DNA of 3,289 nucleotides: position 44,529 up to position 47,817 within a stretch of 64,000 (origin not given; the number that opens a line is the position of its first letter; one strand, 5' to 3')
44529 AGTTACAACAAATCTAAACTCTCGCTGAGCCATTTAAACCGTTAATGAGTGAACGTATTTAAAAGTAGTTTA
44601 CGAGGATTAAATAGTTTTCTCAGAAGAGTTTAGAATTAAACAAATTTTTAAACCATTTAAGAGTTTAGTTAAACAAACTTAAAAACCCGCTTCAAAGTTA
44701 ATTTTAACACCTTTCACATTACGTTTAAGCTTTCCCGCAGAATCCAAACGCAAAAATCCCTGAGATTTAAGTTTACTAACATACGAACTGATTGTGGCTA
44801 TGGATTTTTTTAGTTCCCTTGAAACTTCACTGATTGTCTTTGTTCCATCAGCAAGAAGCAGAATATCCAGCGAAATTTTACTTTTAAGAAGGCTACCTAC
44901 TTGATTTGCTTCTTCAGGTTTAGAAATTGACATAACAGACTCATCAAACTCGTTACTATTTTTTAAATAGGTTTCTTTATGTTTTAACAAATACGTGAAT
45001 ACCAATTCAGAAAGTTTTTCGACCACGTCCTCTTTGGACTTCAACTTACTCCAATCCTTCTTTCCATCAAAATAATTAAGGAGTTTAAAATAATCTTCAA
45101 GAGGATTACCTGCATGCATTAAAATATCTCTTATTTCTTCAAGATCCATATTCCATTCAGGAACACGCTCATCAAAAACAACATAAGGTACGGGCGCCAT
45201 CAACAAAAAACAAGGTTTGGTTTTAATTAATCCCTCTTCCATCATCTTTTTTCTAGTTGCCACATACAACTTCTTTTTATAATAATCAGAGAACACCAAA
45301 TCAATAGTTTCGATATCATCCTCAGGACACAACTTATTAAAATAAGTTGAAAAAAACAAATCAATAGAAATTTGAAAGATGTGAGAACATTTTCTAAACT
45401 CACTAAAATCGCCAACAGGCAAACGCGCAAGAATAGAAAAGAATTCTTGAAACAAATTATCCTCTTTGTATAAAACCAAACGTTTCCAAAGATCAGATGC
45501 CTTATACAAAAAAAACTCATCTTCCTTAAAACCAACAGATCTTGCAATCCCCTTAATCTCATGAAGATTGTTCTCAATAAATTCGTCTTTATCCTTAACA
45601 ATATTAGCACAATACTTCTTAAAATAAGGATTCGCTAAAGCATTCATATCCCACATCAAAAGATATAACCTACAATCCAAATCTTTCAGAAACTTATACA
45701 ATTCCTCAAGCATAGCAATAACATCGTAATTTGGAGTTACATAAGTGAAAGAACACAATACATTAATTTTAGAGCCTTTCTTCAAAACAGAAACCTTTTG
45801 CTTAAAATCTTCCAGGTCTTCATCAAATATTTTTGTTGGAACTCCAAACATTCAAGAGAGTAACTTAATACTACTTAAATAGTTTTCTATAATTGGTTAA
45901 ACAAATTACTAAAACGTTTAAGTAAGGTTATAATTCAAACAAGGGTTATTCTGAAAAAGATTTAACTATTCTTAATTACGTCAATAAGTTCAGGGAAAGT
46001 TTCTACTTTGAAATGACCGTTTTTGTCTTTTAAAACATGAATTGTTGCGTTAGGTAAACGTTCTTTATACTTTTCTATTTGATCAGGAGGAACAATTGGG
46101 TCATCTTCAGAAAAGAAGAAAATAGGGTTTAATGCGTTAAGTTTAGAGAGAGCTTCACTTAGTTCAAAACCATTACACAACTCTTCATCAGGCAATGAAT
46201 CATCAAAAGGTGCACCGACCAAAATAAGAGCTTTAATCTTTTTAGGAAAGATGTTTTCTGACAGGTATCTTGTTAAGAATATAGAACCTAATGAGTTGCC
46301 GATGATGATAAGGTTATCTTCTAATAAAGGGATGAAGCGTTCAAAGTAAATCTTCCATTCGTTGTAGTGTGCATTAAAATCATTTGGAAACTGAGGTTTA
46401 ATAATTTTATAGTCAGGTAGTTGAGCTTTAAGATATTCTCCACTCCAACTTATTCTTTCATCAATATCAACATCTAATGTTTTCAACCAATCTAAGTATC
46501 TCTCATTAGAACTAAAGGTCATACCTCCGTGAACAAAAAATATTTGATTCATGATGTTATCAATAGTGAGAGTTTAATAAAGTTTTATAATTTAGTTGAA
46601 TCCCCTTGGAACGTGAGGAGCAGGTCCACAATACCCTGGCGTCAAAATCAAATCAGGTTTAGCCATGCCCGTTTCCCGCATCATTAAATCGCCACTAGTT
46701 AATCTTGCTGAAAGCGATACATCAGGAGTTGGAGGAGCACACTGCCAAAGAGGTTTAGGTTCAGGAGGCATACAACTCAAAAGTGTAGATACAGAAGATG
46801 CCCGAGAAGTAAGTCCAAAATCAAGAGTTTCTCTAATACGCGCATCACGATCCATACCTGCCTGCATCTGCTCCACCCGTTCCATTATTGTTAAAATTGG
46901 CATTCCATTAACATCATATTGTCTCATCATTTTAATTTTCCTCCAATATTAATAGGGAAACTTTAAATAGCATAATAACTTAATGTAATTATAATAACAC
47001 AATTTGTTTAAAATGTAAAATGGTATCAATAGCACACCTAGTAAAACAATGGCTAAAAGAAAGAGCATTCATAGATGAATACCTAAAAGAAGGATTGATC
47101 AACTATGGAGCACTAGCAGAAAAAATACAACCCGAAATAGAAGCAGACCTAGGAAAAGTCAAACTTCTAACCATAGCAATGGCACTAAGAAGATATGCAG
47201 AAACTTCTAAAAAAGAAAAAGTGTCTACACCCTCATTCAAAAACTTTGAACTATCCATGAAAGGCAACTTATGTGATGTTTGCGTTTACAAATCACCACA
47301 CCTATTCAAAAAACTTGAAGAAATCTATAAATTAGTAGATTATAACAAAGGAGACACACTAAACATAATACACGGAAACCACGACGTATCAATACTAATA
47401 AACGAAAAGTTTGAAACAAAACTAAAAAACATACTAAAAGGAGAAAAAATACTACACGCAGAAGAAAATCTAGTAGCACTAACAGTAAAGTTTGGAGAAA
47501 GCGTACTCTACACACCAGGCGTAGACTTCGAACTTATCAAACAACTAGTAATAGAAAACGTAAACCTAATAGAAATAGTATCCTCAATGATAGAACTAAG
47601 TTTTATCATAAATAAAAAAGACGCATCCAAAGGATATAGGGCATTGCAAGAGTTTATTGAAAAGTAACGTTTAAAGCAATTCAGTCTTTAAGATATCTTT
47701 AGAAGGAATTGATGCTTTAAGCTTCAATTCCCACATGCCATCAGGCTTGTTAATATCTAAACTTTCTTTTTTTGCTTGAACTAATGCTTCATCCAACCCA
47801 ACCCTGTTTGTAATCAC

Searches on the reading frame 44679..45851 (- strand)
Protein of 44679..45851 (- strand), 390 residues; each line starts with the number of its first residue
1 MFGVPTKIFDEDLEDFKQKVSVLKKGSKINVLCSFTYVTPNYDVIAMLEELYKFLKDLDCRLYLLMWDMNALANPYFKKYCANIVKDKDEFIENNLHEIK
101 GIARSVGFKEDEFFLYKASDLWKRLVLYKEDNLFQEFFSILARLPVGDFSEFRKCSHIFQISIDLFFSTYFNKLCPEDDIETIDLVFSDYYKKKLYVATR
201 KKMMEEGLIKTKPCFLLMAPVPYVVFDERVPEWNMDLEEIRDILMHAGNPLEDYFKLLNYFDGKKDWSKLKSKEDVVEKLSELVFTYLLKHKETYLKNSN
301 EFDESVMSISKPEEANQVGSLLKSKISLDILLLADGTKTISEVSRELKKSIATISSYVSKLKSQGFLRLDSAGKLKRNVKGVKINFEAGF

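Call 22: search_protein_families(library=pfam, proteins=[window:44679-45851:-], max_evalue=0.01)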
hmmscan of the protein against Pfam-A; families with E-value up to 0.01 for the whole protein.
window:44679-45851:- (390 aa): 4 families
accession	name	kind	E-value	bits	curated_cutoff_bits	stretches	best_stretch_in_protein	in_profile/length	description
PF01022.26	HTH_5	-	7.5e-05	23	22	1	331-367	9-45/47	Bacterial regulatory protein, arsR family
PF13412.12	HTH_24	-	9.5e-05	22.3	21.9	1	331-367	11-47/48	Winged helix-turn-helix DNA-binding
PF16221.11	HTH_47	-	0.00078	19.4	27.1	0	324-368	33-77/78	winged helix-turn-helix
PF01978.25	TrmB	-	0.0052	17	25.6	0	331-368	16-53/68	Sugar-specific transcriptional regulator TrmB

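Call 25: search_protein_families(library=padloc, proteins=[window:44679-45851:-], max_evalue=0.001)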
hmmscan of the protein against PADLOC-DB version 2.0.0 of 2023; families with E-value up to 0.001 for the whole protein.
window:44679-45851:- (390 aa): 6 families
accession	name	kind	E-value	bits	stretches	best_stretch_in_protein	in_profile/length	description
PDLC01852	CARF3--CARF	-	1.6e-05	22.9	1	299-377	122-197/208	-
PDLC01268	CasR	-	2.5e-05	22.3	1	288-372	99-169/179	"CAS-I,CAS-II,CAS-III,CAS-IV,CAS-V,CAS-VI; associated_signaling"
PDLC01044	Csa3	-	8.8e-05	20.5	1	332-371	143-182/194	Type I-A associated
PDLC01866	CARF3--CARF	-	0.00012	20.1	1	295-375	111-191/207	-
PDLC01434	CasR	-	0.00013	19.9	1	332-371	136-175/191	"CAS-I,CAS-II,CAS-III,CAS-IV,CAS-V,CAS-VI; associated_signaling"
PDLC01848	CARF3--CARF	-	0.00016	19.4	1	330-376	142-186/197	-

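Call 26: search_protein_families(library=phrogs, proteins=[window:44679-45851:-], max_evalue=0.001)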
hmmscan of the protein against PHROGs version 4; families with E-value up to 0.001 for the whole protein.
window:44679-45851:- (390 aa): 0 families

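Call 31: search_solved_structures(query=window:44679-45851:-, max_evalue=10, show_alignments=2)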
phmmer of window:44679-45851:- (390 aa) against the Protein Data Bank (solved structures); distinct sequences matched with E-value up to 10: 0.

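Call 44: find_homologous_proteins(query=window:44679-45851:-, max_evalue=0.001)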
Query window:44679-45851:- (390 aa): 35 proteins with E <= 0.001 among 4345 candidates.
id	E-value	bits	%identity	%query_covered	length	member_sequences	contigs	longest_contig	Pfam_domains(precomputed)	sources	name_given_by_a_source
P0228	5.9e-254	860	100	100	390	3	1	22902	-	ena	-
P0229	1.6e-154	533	63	99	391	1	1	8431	PF01022.27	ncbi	-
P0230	4.1e-146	505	59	99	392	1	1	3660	-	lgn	-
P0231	6.4e-143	494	56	99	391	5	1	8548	PF01022.27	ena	-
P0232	9.9e-140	484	58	98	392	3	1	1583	-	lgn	-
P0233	7.5e-137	475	56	98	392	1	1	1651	PF01022.27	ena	-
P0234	6.0e-136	472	55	98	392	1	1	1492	-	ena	-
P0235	1.5e-135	470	55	100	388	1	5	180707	PF01022.27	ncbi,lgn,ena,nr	ncbi:ArsR family transcriptional regulator [Candidatus Pacearchaeota archaeon]|nr:ArsR family transc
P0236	6.0e-125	435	51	100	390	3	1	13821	-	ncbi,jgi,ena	-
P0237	8.0e-125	435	52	99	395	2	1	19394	-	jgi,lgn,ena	-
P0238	8.3e-96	339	44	95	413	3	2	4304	PF01022.27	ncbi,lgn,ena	ncbi:MAG: ArsR family transcriptional regulator [Nanoarchaeota archaeon]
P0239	1.1e-94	336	43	98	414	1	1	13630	-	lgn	-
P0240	1.8e-94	335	43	100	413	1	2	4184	PF13412.13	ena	-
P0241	2.4e-94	335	43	98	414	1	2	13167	-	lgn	-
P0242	5.3e-94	333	43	98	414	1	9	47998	-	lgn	-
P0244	1.3e-92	329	42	98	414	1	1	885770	-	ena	-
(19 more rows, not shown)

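Call 46: find_encoding_contigs(protein=P0244, flank=8000, max_places=1)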
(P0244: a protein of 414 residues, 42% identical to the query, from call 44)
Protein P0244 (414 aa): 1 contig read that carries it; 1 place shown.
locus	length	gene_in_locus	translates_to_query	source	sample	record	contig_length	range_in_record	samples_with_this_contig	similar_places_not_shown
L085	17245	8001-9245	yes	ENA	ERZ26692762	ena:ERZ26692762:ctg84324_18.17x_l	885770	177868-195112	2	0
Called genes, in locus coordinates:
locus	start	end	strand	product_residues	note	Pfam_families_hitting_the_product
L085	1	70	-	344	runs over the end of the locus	PF01266:DAO (faint), PF07992:Pyr_redox_2, PF00070:Pyr_redox (weak)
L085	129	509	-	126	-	-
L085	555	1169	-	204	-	-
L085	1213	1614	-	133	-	-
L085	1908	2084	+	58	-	-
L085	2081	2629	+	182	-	-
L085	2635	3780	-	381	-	-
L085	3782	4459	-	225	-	-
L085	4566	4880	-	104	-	-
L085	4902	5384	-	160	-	PF01272:GreA_GreB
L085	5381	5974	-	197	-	PF13238:AAA_18 (faint), PF13521:AAA_28, PF02223:Thymidylate_kin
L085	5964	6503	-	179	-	PF01928:CYTH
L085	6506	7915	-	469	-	PF02310:B12-binding, PF04055:Radical_SAM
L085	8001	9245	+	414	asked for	-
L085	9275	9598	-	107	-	-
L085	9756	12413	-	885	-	PF13385:Laminin_G_3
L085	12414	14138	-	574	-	PF07705:CARDB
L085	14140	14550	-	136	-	-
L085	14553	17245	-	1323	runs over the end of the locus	PF07705:CARDB (faint)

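Call 47: find_encoding_contigs(protein=P0237, flank=10000, max_places=1)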
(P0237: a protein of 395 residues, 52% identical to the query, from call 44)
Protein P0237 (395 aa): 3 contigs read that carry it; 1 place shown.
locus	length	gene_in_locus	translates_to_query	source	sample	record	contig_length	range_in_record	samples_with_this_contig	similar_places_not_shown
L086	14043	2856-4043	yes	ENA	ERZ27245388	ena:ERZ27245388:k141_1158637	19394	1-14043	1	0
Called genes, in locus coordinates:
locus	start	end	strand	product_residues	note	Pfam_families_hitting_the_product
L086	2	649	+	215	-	?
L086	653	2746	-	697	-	PF13620:CarboxypepD_reg (faint), PF18962:Por_Secre_tail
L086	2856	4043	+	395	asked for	-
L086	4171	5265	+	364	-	-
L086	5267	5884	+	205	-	PF01712:dNK, PF02223:Thymidylate_kin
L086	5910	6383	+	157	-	PF00293:NUDIX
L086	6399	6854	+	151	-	PF01272:GreA_GreB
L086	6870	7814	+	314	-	PF01408:GFO_IDH_MocA, PF02894:GFO_IDH_MocA_C, PF22725:GFO_IDH_MocA_C3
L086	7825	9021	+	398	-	PF00155:Aminotran_1_2, PF01041:DegT_DnrJ_EryC1, PF00266:Aminotran_5 (weak), PF01212:Beta_elim_lyase (weak)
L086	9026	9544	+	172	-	-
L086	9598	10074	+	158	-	PF01037:AsnC_trans_reg (weak)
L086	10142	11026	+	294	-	PF00892:EamA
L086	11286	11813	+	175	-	PF01928:CYTH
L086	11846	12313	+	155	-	PF01037:AsnC_trans_reg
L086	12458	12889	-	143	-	-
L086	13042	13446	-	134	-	PF10130:PIN_2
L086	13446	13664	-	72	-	PF26688:RHH_12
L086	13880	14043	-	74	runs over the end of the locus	-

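Call 56: search_protein_families(library=pfam, proteins=[L086:9026-9544:+], max_evalue=0.01)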
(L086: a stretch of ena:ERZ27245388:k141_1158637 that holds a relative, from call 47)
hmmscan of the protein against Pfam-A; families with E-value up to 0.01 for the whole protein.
L086:9026-9544:+ (172 aa): 0 families

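Call 59: predict_structure(alignment_id=A2)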
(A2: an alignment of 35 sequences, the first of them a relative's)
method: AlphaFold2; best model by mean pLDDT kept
length: 390 residues; sequences in the alignment: 35
mean_pLDDT: 86.6   pTM: 0.74
mean pLDDT of the five models: 86.6, 86.3, 86.1, 83.5, 82.0
residues with pLDDT >= 90: 204; 70-90: 155; 50-70: 22; < 50: 9
segments of 3 or more residues with pLDDT < 50: 1-3, 301-305
pLDDT, mean of each block of 10 residues (from residue 1): 70 88 78 93 94 89 93 91 88 90 91 89 86 89 84 76 91 79 87 88 90 89 93 96 96 93 84 94 97 82 53 75 86 91 96 95 87 83 63
secondary structure, 60 per line:
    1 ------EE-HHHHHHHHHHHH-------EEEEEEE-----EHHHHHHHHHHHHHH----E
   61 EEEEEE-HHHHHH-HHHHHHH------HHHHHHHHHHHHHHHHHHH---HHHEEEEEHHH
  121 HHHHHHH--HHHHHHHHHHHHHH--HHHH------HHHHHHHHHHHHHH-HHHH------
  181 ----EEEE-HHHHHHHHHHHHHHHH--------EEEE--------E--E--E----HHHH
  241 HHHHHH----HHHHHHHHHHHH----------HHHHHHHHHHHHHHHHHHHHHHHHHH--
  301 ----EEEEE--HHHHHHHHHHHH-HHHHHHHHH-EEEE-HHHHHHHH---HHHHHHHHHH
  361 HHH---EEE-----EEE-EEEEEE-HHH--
elements in order: H10-21 E29-35 H42-55 E60-66 H68-73 H75-81 H88-106 E113-117 H118-127 H130-143 H146-149 H156-169 H171-174 E185-188 H190-205 E214-217 H237-246 H251-262 H273-298 E305-309 H312-323 H325-333 E335-338 H340-347 H351-363 E367-369 E375-377 E379-384

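Call 61: fold_search(model_id=the predicted structure, library=pdb)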
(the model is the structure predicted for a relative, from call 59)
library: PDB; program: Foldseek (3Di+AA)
matches with E <= 10: 1416; with E <= 0.001: 213
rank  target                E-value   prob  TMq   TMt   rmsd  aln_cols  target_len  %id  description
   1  4jfa_C                2.7e-09  1.00  0.47  0.52   6.0       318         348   14  Crystal Structure of Plasmodium falciparum Tryptophanyl-tRNA synthetase (released 2014-01-29)
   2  4jfa_D                5.9e-09  1.00  0.47  0.51   6.5       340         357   12  Crystal Structure of Plasmodium falciparum Tryptophanyl-tRNA synthetase (released 2014-01-29)
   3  4jfa_A                1.8e-08  1.00  0.47  0.50   6.3       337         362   13  Crystal Structure of Plasmodium falciparum Tryptophanyl-tRNA synthetase (released 2014-01-29)
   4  4jfa_B                4.1e-08  1.00  0.46  0.48   6.5       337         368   14  Crystal Structure of Plasmodium falciparum Tryptophanyl-tRNA synthetase (released 2014-01-29)
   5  6mtk                  5.7e-08  1.00  0.35  0.42   8.7       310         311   14  Crystal structure of Tryptophanyl-tRNA synthetase from Elizabethkingia anophelis NUHP1 (released 2018-11-14)
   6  3hv0_A                6.4e-08  1.00  0.46  0.50   6.9       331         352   12  Tryptophanyl-tRNA synthetase from Cryptosporidium parvum (released 2009-06-30)
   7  2quj_A                7.5e-08  1.00  0.49  0.49   6.7       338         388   12  Crystal structures of human tryptophanyl-tRNA synthetase in complex with TrpAMP (released 2008-04-29)
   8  4j75_B                8.0e-08  1.00  0.47  0.50   6.7       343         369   13  Crystal Structure of a parasite tRNA synthetase, product-bound (released 2013-05-22)
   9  4j76_A                1.1e-07  1.00  0.43  0.45   7.7       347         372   14  Crystal Structure of a parasite tRNA synthetase, ligand-free (released 2013-05-22)
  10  1n3l                  1.4e-07  1.00  0.48  0.56   7.1       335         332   16  Crystal structure of a human aminoacyl-tRNA synthetase cytokine (released 2002-11-20)
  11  4j76_B                1.4e-07  1.00  0.46  0.50   6.4       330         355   14  Crystal Structure of a parasite tRNA synthetase, ligand-free (released 2013-05-22)
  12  2dlc_X                1.4e-07  1.00  0.43  0.48   8.0       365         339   13  Crystal structure of the ternary complex of yeast tyrosyl-tRNA synthetase (released 2007-06-12)
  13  7fg6                  1.5e-07  1.00  0.41  0.43   8.4       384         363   14  Crystal structure of the Tyrosyl-tRNA synthetase (TyrRS) in Nanoarchaeum equitans (released 2021-09-08)
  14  3foc_B                1.7e-07  1.00  0.43  0.42   7.3       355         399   14  Tryptophanyl-tRNA synthetase from Giardia lamblia (released 2009-01-13)
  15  3tzl_B                1.7e-07  1.00  0.39  0.46  13.0       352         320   14  Crystal Structure of Tryptophanyl-tRNA Synthetase from Campylobacter jejuni complexed with ADP and Tryptophane (released 2011-10-05)
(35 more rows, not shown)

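Call 83: search_solved_structures(query=L086:6870-7814:+, max_evalue=0.00001, show_alignments=0)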
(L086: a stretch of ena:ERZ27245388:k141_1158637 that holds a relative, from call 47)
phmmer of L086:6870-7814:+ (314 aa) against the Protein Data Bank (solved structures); distinct sequences matched with E-value up to 0.00001: 66 (the best 60 are shown).
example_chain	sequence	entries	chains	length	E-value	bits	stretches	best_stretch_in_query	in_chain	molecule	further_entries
3q2i_A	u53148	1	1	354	1.1e-21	80.5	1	5-251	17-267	dehydrogenase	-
3e18_A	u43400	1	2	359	4.3e-20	75.2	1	6-248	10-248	oxidoreductase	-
9m37_A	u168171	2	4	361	2.1e-19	72.9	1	5-235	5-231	P581a DgpA2 and isoorientin complex structure | Gfo/Idh/MocA family protein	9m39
6a3f_A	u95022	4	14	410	2.5e-19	72.7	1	32-207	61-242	Putative dehydrogenase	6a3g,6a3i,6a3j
3q2k_A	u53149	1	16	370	3.8e-19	72.1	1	6-251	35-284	oxidoreductase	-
3kux_A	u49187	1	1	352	4e-18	68.8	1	5-205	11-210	Putative oxidoreductase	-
5a02_A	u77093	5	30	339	1.6e-17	66.8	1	5-253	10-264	ALDOSE-ALDOSE OXIDOREDUCTASE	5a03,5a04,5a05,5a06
3cea_A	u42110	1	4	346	1.9e-17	66.6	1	4-253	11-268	Myo-inositol 2-dehydrogenase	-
1evj_A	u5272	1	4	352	7.5e-16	61.3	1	5-245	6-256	GLUCOSE-FRUCTOSE OXIDOREDUCTASE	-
9m3d_B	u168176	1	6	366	1.2e-15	60.6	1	6-187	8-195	DgpA1 from W974-1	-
6nor_A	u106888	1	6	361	2.9e-15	59.3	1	17-248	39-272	Putative NAD dependent dehydrogenase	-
1ofg_A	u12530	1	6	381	5.8e-15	58.4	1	5-245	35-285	GLUCOSE-FRUCTOSE OXIDOREDUCTASE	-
1ryd_A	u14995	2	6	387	6.1e-15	58.3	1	5-245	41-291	glucose-fructose oxidoreductase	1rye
1h6a_A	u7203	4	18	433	8.4e-15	57.8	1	5-245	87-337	PRECURSOR FORM OF GLUCOSE-FRUCTOSE OXIDOREDUCTASE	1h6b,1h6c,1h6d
3e82_A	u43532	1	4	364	1.6e-14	56.9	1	4-248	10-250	Putative oxidoreductase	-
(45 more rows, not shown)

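Call 85: search_protein_families(library=padloc, proteins=[L085:6506-7915:-, L085:5964-6503:-, L085:5381-5974:-, L085:4902-5384:-], max_evalue=0.001)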
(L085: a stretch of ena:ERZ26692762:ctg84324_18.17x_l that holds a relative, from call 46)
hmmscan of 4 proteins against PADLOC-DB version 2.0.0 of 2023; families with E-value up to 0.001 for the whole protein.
L085:6506-7915:- (469 aa): 1 family
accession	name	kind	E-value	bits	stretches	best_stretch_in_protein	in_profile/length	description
PDLC04689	PDC-M51A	-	1.1e-08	32.3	1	73-356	74-349/420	-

L085:5964-6503:- (179 aa): 0 families

L085:5381-5974:- (197 aa): 3 families
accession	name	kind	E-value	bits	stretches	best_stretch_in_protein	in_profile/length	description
PDLC04690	PDC-M51B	-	5e-36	122.2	1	4-190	3-181/191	-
PDLC02911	VakA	-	2.7e-21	74.8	1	3-180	2-150/163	-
PDLC04140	mad8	-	0.00038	18.1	1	3-162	27-107/314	mads_8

L085:4902-5384:- (160 aa): 0 families

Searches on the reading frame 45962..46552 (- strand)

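Call 58: search_protein_families(library=pfam, proteins=[window:45962-46552:-], max_evalue=0.001)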
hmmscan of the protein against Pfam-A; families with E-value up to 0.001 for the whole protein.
window:45962-46552:- (196 aa): 2 families
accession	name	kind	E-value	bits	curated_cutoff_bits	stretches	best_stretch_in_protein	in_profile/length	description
PF00561.26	Abhydrolase_1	-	2.5e-10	40.9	25.8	1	79-117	69-103/245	alpha/beta hydrolase fold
PF06821.19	Ser_hydrolase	-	6e-07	30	22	1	60-184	36-157/172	Serine hydrolase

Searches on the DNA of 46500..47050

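Call 90: search_rna_families(source=window, start=46500, end=47050, threshold=evalue, max_evalue=0.1)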
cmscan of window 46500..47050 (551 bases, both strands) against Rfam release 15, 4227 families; matches with E-value up to 0.1: 0.
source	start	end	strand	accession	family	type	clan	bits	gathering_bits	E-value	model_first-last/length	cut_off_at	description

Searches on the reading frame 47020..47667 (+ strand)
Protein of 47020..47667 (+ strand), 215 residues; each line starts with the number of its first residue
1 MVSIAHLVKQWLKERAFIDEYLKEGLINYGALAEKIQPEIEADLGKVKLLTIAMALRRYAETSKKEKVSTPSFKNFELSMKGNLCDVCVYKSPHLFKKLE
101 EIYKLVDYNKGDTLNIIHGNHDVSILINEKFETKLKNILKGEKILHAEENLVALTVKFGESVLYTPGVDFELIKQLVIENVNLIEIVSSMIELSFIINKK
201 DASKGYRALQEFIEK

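Call 58: search_protein_families(library=pfam, proteins=[window:47020-47667:+], max_evalue=0.001)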
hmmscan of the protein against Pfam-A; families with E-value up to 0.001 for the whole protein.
window:47020-47667:+ (215 aa): 2 families
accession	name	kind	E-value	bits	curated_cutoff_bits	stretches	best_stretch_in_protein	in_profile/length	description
PF22468.2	ACT_9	-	8.2e-05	22.7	27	1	159-211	5-59/61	ACT domain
PF24367.1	DUF7523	-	0.0002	22.1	27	1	3-69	1-60/158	Family of unknown function (DUF7523)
